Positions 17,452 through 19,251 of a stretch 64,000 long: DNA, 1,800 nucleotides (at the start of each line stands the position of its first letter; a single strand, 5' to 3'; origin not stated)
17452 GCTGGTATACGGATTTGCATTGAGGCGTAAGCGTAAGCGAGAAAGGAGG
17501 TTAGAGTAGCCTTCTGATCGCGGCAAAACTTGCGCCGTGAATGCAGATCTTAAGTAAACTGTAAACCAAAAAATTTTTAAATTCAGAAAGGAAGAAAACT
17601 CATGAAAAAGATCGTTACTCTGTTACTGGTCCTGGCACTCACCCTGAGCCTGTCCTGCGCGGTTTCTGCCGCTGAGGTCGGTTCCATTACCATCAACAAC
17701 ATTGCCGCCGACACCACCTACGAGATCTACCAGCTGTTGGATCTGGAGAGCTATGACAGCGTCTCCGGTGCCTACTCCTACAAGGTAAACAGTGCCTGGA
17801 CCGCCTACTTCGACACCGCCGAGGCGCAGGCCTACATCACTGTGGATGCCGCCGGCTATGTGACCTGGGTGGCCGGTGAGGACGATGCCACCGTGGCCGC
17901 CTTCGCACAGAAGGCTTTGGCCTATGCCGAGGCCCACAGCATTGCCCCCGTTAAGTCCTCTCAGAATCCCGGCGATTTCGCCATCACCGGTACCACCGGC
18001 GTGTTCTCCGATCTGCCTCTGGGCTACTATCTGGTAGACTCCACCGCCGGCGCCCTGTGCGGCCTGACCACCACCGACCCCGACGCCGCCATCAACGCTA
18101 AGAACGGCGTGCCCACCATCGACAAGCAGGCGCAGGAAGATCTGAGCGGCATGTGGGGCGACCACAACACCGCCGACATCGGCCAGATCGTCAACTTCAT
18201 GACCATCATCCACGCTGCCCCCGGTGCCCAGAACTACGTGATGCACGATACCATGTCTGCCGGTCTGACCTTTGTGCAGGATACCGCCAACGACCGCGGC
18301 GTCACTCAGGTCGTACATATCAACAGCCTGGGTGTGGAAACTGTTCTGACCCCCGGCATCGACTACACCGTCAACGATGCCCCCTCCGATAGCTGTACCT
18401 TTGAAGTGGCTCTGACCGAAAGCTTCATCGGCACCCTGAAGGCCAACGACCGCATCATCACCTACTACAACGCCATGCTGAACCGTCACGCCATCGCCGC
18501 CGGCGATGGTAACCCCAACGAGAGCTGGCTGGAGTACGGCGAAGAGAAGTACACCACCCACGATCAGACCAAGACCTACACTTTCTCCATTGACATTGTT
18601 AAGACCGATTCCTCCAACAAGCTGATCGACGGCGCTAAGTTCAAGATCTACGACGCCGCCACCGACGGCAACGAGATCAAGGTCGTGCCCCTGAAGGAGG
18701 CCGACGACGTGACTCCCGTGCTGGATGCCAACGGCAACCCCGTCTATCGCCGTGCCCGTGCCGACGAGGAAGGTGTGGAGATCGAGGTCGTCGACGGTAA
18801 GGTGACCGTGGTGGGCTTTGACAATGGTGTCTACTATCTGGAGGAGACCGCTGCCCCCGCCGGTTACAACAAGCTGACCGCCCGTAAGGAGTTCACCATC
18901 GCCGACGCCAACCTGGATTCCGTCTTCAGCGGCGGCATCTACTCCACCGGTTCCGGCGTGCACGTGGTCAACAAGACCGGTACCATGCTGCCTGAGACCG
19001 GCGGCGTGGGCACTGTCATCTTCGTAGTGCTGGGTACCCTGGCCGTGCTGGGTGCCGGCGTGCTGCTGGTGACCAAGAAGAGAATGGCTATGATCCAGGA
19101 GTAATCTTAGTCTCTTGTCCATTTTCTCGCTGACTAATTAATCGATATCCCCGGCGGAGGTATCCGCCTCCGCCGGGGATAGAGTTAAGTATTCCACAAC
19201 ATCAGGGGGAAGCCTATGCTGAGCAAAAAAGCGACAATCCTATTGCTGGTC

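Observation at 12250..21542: Sortase-dependent pilus island with a dedicated signal peptidase and an unusual multi-domain tip adhesin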

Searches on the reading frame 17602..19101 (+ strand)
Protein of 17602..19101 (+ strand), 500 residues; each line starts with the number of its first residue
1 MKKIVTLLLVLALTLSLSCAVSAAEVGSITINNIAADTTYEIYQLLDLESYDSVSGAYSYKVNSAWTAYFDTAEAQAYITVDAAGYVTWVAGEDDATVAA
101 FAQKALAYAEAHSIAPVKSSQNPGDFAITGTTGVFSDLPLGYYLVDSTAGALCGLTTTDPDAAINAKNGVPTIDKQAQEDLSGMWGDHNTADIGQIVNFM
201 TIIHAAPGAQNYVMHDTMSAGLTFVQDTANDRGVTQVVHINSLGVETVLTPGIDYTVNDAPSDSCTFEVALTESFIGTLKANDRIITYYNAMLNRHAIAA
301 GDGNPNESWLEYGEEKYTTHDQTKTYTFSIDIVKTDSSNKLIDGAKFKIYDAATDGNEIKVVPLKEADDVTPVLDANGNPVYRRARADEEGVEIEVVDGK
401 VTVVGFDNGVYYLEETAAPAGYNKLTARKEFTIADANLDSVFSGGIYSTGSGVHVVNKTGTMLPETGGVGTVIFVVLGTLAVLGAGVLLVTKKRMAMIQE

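Call 5: search_protein_families(library=pfam, proteins=[window:17602-19101:+], max_evalue=0.01)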
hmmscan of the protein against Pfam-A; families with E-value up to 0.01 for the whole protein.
window:17602-19101:+ (500 aa): 3 families
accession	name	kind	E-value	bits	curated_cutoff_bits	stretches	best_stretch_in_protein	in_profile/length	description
PF17802.7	SpaA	-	4.8e-11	43.1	23.1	1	329-437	2-80/91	Prealbumin-like fold domain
PF16569.11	GramPos_pilinBB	-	3.3e-10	41.3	30.5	1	194-314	2-114/116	Gram-positive pilin backbone subunit 2, Cna-B-like domain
PF00746.26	Gram_pos_anchor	-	4.4e-06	27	20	1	457-494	3-40/43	LPXTG cell wall anchor motif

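Call 6: search_protein_families(library=ncbifam, proteins=[window:17602-19101:+], max_evalue=0.01)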
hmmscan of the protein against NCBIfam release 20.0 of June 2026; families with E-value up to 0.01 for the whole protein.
window:17602-19101:+ (500 aa): 3 families
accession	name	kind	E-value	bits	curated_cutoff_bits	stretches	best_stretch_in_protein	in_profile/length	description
NF033902.0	iso_D2_wall_anc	subfamily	6.5e-31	107.7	95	1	6-491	12-538/540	SpaH/EbpB family LPXTG-anchored major pilin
TIGR04226.1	RrgB_K2N_iso_D2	domain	4.5e-11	43.7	30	1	170-313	2-123/123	isopeptide-forming domain-containing fimbrial protein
TIGR01167.1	LPXTG_anchor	domain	0.00011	22.8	15.9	1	463-495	2-33/34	LPXTG cell wall anchor domain-containing protein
